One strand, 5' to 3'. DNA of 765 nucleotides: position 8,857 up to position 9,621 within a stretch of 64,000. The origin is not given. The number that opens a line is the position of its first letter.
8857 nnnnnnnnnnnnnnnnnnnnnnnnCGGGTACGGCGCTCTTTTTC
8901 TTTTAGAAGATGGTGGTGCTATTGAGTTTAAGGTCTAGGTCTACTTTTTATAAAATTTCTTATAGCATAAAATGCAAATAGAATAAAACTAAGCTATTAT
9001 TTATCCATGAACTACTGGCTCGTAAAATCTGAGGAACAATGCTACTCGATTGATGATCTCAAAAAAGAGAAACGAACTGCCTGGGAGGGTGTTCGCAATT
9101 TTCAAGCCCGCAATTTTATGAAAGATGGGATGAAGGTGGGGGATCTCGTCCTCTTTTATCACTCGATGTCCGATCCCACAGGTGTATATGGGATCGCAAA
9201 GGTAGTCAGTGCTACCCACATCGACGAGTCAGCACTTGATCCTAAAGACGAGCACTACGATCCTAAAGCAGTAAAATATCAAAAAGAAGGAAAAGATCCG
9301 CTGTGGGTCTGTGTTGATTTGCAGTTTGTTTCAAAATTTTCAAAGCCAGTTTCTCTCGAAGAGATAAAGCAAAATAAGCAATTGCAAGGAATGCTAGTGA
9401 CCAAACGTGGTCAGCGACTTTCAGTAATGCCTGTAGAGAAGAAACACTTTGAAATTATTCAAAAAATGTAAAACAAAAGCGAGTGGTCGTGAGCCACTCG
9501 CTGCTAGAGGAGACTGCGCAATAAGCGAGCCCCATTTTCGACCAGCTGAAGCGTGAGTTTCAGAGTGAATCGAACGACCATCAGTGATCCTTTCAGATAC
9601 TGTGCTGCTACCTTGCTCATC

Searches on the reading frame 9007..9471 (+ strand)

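Call 31: search_protein_families(library=pfam, proteins=[window:9007-9471:+], max_evalue=0.01)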
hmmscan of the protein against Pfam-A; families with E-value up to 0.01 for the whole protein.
window:9007-9471:+ (154 aa): 1 family
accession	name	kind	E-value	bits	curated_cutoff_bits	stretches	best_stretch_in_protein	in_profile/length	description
PF01878.24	EVE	-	2.7e-52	177.1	23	1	2-154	1-145/145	EVE domain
